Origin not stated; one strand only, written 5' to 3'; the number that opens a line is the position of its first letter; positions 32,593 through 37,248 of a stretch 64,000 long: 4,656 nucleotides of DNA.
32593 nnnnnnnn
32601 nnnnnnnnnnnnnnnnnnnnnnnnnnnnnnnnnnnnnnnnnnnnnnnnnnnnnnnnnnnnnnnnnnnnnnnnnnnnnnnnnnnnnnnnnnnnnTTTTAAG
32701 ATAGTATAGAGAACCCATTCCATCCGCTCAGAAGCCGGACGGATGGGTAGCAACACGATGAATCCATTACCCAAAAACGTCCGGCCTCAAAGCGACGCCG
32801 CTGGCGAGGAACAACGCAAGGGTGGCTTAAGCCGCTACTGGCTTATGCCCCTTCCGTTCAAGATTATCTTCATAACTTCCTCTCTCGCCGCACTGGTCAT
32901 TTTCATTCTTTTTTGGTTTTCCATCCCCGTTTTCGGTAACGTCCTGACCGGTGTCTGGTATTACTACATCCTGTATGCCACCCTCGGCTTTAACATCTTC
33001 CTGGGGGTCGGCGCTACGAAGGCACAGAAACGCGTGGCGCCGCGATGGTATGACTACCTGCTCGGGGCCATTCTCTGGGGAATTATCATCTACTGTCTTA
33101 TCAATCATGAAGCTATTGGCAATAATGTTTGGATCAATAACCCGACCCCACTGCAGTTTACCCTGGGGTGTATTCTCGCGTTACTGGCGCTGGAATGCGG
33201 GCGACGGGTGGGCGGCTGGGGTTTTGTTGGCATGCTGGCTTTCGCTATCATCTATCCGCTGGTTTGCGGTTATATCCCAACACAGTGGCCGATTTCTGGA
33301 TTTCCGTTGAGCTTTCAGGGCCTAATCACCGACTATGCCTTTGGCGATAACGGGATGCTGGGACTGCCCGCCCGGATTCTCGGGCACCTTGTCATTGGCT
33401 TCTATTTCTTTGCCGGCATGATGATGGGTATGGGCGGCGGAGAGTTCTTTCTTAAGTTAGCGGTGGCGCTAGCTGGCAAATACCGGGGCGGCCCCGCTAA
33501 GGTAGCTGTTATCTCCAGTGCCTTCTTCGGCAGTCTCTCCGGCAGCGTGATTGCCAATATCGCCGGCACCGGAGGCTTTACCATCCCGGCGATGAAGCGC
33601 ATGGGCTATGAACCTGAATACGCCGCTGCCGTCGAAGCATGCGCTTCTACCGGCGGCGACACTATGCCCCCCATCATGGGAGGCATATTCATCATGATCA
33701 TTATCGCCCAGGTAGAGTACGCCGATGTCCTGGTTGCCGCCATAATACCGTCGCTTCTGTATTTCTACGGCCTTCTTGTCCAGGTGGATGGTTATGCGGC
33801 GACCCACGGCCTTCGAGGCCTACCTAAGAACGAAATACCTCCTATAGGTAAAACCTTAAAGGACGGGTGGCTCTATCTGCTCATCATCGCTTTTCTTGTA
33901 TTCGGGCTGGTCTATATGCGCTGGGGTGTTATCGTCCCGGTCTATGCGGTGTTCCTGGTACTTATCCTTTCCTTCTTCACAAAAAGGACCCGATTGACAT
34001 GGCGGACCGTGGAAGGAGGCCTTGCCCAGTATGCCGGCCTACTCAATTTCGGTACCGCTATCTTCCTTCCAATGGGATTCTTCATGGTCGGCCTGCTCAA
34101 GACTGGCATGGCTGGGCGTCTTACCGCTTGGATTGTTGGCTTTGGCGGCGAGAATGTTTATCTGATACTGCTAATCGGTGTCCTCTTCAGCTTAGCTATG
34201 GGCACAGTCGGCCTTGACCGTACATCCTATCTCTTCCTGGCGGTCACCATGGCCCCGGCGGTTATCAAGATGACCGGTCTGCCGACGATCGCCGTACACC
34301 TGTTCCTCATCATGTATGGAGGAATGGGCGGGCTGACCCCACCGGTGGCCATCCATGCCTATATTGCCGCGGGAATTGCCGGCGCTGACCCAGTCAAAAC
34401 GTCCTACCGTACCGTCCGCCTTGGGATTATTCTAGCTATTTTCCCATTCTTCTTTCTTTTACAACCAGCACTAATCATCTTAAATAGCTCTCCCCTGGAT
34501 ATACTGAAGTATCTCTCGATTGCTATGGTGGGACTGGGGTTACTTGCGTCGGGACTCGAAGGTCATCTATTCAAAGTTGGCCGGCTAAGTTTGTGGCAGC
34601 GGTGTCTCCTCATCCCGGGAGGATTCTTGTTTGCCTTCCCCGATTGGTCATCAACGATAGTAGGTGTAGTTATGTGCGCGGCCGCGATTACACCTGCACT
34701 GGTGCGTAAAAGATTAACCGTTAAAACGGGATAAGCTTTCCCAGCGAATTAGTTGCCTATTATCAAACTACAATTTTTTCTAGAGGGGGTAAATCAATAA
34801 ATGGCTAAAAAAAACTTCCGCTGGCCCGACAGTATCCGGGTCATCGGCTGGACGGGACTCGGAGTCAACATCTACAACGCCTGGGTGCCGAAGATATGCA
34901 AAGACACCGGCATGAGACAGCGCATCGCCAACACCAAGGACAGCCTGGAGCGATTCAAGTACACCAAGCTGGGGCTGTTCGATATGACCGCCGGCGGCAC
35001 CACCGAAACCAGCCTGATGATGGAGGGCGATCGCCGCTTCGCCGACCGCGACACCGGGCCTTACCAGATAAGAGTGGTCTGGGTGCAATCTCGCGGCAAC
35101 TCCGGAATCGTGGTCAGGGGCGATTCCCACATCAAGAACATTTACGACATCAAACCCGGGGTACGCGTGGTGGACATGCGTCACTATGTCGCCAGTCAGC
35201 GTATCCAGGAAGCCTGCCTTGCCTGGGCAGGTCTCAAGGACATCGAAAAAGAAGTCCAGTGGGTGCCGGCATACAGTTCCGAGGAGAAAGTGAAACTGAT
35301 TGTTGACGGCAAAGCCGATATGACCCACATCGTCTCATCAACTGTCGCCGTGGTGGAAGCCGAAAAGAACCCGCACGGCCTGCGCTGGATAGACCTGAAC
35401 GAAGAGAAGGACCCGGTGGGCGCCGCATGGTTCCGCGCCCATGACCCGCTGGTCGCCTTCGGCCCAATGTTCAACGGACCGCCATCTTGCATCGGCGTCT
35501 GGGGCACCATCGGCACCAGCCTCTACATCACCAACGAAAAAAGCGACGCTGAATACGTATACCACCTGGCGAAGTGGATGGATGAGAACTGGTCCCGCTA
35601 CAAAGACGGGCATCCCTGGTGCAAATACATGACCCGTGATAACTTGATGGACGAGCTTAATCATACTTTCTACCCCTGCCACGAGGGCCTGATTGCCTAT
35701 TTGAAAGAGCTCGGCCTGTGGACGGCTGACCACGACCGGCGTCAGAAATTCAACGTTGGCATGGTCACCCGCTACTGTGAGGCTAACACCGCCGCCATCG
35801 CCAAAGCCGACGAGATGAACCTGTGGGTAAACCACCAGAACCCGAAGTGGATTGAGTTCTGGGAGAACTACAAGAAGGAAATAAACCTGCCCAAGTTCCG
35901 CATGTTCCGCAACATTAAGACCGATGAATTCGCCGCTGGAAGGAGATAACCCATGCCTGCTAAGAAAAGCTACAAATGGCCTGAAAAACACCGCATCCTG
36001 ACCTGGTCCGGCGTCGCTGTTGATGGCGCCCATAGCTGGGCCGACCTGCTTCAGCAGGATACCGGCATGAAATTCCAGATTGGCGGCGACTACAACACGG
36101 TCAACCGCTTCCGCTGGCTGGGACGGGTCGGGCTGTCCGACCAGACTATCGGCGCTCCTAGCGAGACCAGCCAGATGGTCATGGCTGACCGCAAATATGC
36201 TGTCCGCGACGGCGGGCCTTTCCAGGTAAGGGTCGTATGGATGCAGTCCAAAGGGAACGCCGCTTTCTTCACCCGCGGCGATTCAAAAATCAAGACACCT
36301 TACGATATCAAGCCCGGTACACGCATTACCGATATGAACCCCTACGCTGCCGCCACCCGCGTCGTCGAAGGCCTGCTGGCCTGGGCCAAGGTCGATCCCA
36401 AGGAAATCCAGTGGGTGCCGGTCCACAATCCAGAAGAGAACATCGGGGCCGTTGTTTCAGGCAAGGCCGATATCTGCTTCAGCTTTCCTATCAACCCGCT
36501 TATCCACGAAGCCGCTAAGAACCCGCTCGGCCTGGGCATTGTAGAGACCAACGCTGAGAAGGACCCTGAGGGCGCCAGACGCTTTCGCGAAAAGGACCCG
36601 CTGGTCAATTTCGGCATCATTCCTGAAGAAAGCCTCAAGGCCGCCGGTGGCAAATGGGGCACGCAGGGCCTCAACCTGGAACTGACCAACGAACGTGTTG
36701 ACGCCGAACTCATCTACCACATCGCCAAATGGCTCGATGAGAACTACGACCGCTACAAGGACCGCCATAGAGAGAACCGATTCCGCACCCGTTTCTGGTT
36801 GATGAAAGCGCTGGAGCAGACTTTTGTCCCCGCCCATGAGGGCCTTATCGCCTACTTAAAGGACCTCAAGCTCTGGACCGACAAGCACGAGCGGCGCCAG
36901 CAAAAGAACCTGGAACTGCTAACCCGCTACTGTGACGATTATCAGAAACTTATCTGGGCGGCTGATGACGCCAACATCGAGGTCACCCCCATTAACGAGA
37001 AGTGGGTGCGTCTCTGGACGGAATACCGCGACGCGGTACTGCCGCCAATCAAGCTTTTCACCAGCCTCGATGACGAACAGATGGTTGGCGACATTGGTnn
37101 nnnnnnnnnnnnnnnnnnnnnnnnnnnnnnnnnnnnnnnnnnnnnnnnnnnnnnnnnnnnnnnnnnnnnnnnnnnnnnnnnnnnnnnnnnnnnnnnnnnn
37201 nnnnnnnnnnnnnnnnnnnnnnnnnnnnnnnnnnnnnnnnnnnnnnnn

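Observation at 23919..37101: Five TAXI-type solute-receptor paralogues within 14 kb, four without any export signal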

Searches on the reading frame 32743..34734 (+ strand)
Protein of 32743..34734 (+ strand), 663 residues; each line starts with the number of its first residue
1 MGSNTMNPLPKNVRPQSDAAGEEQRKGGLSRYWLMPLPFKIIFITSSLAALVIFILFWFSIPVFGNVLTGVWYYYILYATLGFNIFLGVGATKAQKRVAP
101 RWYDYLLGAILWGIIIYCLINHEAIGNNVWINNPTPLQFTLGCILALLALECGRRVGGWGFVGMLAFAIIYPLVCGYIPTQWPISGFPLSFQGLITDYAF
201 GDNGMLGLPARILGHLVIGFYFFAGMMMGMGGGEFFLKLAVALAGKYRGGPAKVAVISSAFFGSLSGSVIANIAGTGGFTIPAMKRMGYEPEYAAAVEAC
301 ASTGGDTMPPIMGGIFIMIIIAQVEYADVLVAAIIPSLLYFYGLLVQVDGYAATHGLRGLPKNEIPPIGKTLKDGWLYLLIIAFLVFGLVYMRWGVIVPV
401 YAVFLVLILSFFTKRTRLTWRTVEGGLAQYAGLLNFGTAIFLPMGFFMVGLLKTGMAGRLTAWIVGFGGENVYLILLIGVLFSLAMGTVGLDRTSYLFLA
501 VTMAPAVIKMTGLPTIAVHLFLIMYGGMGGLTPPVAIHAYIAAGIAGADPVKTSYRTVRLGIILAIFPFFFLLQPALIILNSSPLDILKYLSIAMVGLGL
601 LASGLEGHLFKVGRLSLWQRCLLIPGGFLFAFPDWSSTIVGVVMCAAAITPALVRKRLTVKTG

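Call 4: search_protein_families(library=pfam, proteins=[window:32743-34734:+], max_evalue=0.01)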
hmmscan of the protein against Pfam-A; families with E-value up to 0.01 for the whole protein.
window:32743-34734:+ (663 aa): 1 family
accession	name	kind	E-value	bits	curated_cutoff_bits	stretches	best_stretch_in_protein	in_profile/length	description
PF06808.19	DctM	-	2.4e-74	251.1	23.8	1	146-584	3-411/413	Tripartite ATP-independent periplasmic transporter, DctM component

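Call 5: search_protein_families(library=ncbifam, proteins=[window:32743-34734:+], max_evalue=0.01)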
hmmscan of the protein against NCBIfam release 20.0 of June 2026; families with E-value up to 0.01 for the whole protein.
window:32743-34734:+ (663 aa): 3 families
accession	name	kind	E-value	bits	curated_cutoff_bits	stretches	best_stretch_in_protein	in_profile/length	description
TIGR02123.1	TRAP_fused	subfamily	3.3e-133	445.6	320.65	1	49-656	8-612/615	TRAP transporter fused permease subunit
TIGR00786.1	dctM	subfamily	2.8e-25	88.9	268.45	1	217-554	42-377/405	TRAP transporter large permease subunit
NF011634.1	PRK15060.1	equivalog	0.002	17.2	800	1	214-580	55-419/425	2,3-diketo-L-gulonate TRAP transporter large permease YiaN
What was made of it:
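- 32743..34734 (+): Fused TRAP permease (DctQ/DctM type). TIGR02123 446 bits against a cut-off of 321; PF06808 251 bits (calls 4, 5).
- Checked: 32743-34734 is a fused TRAP permease (TIGR02123, 446 bits, call 5).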

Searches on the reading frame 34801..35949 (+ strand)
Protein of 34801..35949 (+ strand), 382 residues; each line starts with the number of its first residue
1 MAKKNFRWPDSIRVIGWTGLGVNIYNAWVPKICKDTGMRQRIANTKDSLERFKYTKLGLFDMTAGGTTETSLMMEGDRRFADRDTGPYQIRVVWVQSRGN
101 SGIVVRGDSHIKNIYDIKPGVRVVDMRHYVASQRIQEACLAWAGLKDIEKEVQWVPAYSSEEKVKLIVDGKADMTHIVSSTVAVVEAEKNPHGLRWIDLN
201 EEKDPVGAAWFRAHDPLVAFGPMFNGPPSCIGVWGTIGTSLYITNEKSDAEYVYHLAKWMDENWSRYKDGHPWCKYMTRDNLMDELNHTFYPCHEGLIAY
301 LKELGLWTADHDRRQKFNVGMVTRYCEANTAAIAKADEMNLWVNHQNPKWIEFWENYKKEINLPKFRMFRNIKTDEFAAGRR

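Call 4: search_protein_families(library=pfam, proteins=[window:34801-35949:+], max_evalue=0.01)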
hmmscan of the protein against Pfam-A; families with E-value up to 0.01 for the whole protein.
window:34801-35949:+ (382 aa): 1 family
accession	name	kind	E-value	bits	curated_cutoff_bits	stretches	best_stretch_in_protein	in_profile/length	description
PF16868.10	NMT1_3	-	3.9e-14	53.4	27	1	20-305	13-289/289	NMT1-like family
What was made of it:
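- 34801..35949 (+): D: leaderless alpha-type TAXI-like protein. NMT1_3 53.4 bits (call 4).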

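Call 5: search_protein_families(library=ncbifam, proteins=[window:34801-35949:+], max_evalue=0.01)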
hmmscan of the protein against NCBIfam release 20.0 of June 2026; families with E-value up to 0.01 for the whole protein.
window:34801-35949:+ (382 aa): 1 family
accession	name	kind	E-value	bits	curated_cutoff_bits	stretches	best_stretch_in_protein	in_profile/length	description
TIGR02122.1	TRAP_TAXI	subfamily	8.2e-19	67.6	84.35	1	32-305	54-320/320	TAXI family TRAP transporter solute-binding subunit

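Call 62: find_homologous_proteins(query=window:34801-35946:+, max_evalue=1e-20)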
Query window:34801-35946:+ (382 aa): 104 proteins with E <= 1e-20 among 1844 candidates.
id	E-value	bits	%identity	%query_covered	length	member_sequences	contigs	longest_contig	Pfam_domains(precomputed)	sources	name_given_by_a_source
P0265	1.3e-254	863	94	100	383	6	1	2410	PF16868.11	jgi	jgi:hypothetical protein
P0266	3.1e-225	766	82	100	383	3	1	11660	PF16868.11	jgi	-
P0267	1.4e-189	648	72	97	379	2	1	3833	PF16868.11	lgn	-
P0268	9.9e-186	636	71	98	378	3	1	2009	PF16868.11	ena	-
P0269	7.5e-183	626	70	97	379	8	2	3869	PF16868.11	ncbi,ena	-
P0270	1.7e-177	609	68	97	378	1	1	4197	PF16868.11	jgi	-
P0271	1.4e-174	599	66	97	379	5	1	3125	PF16868.11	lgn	-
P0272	1.5e-174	599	66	97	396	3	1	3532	PF16868.11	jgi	jgi:hypothetical protein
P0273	1.3e-162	560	62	98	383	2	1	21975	PF16868.11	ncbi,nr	ncbi:MAG: hypothetical protein C4555_00690 [Dehalococcoidia bacterium]|nr:MAG: hypothetical protein 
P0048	6.6e-159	547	60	98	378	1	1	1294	PF16868.11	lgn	-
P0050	5.5e-156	538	59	98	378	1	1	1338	PF16868.11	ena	-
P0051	2.4e-153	529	57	97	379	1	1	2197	PF16868.11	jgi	-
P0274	8.7e-153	527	57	98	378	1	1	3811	-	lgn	-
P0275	3.0e-147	509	56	98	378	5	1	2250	PF16868.11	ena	-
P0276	1.4e-144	500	55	98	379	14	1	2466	PF16868.11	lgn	-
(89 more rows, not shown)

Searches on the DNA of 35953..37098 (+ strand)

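Call 80: search_rna_families(sources=[L004, L007, L008, L014, L017, L033, L036], threshold=gathering)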
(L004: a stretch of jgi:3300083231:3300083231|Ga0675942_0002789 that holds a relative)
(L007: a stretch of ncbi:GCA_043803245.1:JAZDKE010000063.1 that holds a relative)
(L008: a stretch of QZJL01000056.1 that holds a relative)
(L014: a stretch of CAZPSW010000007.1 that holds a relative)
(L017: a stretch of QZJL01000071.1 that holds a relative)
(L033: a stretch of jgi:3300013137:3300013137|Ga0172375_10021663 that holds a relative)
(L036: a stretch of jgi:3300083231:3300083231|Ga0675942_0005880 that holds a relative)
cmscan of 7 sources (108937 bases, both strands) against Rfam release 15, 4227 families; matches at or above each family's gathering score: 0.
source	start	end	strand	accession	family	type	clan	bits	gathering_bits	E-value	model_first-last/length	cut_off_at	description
